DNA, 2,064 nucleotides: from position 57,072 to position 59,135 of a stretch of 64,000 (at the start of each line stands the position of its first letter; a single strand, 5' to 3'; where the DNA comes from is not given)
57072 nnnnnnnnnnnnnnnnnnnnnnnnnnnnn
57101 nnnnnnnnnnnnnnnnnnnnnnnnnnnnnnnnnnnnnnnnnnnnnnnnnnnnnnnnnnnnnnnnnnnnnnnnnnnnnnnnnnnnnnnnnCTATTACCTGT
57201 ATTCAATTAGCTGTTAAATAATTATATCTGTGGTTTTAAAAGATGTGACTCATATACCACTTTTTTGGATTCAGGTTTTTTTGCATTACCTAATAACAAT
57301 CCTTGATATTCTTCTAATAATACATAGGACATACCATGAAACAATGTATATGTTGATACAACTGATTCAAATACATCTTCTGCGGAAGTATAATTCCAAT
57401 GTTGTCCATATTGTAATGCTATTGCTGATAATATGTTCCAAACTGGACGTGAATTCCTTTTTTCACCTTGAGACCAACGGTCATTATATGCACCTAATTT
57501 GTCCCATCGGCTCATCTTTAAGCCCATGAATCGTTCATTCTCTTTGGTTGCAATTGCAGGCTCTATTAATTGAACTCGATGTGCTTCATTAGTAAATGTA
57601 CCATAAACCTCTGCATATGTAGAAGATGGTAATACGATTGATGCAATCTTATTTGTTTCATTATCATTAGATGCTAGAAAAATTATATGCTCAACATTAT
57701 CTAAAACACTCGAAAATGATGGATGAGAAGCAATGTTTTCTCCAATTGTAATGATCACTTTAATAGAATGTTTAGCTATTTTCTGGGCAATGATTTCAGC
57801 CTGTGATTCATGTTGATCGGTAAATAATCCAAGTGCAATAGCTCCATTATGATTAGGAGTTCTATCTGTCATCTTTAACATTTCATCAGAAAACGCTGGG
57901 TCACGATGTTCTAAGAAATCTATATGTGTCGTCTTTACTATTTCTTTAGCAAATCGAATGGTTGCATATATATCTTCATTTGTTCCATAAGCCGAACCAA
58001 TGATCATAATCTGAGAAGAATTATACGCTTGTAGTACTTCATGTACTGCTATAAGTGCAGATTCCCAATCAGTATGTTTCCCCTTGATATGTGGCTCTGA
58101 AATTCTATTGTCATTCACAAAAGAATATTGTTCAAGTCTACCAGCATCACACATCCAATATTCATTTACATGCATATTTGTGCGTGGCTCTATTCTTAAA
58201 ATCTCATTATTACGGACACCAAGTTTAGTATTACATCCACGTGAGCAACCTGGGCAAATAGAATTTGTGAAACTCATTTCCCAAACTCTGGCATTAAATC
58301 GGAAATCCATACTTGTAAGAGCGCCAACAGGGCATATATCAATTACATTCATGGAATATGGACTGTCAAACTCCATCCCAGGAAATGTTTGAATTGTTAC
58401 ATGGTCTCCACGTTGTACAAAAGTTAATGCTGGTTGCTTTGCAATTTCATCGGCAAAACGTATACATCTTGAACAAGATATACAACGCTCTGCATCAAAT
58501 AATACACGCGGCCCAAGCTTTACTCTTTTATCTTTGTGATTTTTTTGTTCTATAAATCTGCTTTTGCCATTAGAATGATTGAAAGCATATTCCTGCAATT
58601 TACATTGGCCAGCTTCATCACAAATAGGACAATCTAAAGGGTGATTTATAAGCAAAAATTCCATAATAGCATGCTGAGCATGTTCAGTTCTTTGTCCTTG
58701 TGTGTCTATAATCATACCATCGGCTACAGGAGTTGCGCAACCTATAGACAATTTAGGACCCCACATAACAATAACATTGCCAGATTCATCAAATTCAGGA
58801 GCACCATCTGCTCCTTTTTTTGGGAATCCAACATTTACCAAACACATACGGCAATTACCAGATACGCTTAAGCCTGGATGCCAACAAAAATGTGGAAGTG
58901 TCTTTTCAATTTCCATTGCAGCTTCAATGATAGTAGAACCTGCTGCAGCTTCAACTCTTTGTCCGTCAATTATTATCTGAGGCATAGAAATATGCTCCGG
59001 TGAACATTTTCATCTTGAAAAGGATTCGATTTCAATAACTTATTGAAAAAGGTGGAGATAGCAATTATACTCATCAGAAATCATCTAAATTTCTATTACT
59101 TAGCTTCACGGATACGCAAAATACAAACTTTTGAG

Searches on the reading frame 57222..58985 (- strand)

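Call 28: search_protein_families(library=pfam, proteins=[window:57222-58985:-], max_evalue=0.001)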
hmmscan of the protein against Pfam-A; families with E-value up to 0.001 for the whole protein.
window:57222-58985:- (587 aa): 7 families
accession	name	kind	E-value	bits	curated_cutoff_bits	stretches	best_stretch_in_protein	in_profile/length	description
PF22117.2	Fer4_Nqo3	-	9.7e-26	90.2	27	1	158-224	1-67/67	NADH-quinone oxidoreductase subunit 3, ferredoxin-like domain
PF10588.14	NADH-G_4Fe-4S_3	-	2.3e-14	53.1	27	1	105-139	2-36/40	NADH-ubiquinone oxidoreductase-G iron-sulfur binding region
PF13510.11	Fer2_4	-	1.9e-12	47.5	22.8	1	4-96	6-80/82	2Fe-2S iron-sulfur cluster binding domain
PF00384.28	Molybdopterin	-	3.5e-11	43.2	24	1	321-485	180-341/353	Molybdopterin oxidoreductase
PF04879.21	Molybdop_Fe4S4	-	1.4e-08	35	22.7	1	237-283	1-47/55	Molybdopterin oxidoreductase Fe4S4 domain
PF22151.2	Fer4_NDSU1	-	5.5e-07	29.4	23.8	1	250-283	14-47/51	NADH-ubiquinone oxidoreductase NDSU1/NuoG-like, 4Fe-4S domain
PF00111.32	Fer2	-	5.9e-05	23.4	21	1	6-53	3-48/77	2Fe-2S iron-sulfur cluster binding domain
